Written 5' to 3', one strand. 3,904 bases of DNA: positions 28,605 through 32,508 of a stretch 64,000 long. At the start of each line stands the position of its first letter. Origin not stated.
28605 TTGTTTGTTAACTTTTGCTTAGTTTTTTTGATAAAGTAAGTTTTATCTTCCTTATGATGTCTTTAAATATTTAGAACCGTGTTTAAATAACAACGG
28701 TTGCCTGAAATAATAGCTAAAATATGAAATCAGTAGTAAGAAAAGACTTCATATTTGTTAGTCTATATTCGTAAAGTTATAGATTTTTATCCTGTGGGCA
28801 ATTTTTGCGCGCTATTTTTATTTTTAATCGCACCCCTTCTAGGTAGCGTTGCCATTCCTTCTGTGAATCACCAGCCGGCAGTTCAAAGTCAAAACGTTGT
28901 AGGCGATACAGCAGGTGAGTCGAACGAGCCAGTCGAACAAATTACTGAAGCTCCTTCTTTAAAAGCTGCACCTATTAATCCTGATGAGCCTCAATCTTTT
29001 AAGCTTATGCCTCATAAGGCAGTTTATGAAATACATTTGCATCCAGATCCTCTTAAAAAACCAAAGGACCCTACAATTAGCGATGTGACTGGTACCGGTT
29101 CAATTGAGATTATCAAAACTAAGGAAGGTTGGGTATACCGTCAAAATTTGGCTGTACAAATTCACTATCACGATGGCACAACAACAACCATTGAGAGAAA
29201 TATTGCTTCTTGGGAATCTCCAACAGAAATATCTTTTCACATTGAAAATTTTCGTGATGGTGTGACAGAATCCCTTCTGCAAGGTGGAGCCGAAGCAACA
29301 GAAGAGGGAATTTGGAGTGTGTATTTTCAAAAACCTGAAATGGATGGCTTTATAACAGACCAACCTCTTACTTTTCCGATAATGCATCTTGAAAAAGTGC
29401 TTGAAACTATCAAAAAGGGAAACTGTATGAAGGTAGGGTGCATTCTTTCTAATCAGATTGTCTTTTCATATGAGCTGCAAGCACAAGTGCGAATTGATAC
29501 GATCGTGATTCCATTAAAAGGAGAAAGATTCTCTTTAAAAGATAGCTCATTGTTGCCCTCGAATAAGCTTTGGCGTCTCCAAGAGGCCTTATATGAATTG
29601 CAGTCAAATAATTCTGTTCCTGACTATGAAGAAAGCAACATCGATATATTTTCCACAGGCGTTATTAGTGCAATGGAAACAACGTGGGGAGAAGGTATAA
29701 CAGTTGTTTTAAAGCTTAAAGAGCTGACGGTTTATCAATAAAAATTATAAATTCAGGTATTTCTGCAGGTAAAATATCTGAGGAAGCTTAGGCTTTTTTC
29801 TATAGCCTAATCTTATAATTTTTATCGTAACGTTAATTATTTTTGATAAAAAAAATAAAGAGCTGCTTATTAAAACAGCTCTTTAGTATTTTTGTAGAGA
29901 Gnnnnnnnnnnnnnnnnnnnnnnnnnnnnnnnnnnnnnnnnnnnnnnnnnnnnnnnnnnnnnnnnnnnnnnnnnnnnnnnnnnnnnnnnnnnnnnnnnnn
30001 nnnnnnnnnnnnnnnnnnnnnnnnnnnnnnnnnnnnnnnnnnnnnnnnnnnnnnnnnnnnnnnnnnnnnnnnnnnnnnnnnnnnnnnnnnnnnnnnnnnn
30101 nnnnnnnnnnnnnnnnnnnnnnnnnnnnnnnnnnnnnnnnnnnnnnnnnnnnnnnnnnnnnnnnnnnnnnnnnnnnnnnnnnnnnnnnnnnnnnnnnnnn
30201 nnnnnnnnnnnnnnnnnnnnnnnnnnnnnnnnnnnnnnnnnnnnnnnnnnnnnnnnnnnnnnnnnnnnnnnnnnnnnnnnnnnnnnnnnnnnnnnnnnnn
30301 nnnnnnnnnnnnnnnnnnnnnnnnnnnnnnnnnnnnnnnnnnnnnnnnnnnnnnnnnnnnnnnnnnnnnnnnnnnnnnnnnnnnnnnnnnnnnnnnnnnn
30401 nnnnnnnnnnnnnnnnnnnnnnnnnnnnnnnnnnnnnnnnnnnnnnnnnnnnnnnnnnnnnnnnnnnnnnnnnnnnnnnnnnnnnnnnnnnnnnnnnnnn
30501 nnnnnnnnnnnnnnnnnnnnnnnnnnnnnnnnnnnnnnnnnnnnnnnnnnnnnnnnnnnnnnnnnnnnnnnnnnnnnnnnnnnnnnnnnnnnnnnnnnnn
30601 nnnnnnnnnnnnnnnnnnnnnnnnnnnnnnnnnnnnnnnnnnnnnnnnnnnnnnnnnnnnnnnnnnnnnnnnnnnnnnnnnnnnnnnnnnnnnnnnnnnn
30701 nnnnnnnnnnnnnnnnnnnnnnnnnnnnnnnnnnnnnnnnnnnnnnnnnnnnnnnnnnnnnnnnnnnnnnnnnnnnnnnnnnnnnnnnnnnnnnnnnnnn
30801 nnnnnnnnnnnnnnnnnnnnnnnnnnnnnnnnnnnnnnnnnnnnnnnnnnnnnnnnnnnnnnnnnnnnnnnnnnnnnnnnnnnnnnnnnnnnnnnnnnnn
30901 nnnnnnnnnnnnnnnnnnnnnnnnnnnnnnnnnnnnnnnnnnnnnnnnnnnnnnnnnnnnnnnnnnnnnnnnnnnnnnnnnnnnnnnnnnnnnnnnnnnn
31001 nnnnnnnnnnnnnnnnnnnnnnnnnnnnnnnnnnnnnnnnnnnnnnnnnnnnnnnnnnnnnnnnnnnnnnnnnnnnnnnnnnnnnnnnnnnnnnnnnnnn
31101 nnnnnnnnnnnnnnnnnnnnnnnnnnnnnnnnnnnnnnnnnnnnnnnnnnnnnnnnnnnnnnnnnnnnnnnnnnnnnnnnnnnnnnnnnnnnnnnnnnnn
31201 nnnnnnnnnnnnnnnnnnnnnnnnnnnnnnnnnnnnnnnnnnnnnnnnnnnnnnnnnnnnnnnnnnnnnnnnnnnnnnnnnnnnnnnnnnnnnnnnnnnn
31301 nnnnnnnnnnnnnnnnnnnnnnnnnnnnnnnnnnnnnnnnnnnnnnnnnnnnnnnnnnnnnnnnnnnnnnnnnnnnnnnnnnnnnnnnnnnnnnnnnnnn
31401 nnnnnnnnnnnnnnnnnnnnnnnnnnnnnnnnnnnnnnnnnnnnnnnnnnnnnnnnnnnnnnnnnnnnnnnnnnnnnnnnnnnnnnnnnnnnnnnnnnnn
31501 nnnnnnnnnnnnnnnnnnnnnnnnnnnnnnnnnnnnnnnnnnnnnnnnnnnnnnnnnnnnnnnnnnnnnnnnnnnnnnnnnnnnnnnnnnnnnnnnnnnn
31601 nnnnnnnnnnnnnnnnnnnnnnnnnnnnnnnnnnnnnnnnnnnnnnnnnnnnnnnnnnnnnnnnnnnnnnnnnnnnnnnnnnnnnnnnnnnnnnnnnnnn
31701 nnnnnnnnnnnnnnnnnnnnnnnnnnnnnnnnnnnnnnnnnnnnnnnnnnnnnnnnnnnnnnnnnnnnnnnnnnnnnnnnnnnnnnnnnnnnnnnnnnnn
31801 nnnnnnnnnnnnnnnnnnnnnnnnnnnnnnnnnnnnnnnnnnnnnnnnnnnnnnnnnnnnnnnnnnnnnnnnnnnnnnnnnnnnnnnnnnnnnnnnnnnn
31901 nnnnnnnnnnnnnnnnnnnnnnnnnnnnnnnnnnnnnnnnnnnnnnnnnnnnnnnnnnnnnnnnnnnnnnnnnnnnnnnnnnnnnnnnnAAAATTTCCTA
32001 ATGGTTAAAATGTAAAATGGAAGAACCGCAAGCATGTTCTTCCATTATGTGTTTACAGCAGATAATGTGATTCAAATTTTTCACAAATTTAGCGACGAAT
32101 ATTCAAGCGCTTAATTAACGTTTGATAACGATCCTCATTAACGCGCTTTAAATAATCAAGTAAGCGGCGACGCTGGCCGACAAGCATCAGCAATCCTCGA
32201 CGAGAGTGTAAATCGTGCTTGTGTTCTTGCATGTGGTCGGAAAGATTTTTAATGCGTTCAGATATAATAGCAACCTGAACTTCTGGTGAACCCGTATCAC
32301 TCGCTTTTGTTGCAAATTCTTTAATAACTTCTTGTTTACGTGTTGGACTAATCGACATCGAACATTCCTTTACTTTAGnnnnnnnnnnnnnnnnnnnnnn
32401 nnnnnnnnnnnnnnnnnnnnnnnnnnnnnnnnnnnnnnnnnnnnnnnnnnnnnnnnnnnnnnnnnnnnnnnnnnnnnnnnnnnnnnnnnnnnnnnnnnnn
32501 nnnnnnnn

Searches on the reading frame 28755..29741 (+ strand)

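Call 38: search_protein_families(library=pfam, proteins=[window:28755-29741:+])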
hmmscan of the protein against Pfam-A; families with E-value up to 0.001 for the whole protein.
window:28755-29741:+ (328 aa): 1 family
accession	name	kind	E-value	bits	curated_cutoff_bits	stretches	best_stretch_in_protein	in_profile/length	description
PF08904.16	EipB_like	-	3.1e-23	83.1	25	1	82-326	5-247/249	EipB-like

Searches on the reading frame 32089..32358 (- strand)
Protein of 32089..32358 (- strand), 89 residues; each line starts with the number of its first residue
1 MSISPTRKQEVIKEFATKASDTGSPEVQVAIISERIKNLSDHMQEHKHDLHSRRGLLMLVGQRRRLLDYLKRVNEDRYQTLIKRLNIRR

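Call 66: find_encoding_contigs(protein=window:32089-32358:-, flank=10000, max_places=10)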
Protein window:32089-32358:- (89 aa): 23 contigs read that carry it; 10 places shown.
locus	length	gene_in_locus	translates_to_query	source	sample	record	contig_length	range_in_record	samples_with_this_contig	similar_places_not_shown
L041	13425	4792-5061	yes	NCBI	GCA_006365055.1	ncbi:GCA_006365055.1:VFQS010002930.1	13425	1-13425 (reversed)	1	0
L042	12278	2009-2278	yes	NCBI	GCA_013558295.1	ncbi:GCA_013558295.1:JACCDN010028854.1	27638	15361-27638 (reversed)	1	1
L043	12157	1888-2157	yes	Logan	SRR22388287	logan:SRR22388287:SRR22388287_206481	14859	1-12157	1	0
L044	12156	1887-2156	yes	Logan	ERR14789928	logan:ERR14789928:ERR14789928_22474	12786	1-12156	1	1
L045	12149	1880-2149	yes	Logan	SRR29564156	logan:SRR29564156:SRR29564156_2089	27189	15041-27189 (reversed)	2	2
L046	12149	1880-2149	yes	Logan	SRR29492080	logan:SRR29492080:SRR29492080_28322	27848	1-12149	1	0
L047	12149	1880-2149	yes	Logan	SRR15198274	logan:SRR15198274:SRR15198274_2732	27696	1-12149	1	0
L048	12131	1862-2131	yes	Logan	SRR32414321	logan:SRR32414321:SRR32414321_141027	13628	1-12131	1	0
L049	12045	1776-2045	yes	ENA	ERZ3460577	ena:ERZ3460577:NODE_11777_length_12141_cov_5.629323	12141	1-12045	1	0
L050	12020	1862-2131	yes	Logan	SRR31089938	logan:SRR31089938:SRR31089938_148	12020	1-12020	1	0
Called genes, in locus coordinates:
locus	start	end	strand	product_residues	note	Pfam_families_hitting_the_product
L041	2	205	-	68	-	?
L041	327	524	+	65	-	PF01632:Ribosomal_L35p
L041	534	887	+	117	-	PF00453:Ribosomal_L20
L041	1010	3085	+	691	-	-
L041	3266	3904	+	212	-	-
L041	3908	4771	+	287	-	PF01509:TruB_N, PF16198:TruB_C_2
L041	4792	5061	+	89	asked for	PF00312:Ribosomal_S15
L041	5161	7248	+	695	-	PF01138:RNase_PH, PF03725:RNase_PH_C, PF03726:PNPase, PF01138:RNase_PH, PF00013:KH_1, PF00575:S1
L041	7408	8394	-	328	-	PF08904:EipB_like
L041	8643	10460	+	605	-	-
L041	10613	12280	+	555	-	PF00263:Secretin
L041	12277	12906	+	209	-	PF00702:Hydrolase, PF13419:HAD_2, PF13242:Hydrolase_like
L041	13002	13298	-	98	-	-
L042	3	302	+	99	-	?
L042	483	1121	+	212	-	-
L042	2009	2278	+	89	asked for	PF00312:Ribosomal_S15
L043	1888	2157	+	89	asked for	PF00312:Ribosomal_S15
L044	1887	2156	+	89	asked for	PF00312:Ribosomal_S15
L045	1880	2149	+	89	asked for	PF00312:Ribosomal_S15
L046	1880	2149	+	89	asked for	PF00312:Ribosomal_S15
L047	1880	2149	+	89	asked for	PF00312:Ribosomal_S15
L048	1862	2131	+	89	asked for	PF00312:Ribosomal_S15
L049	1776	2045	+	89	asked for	PF00312:Ribosomal_S15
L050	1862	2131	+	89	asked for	PF00312:Ribosomal_S15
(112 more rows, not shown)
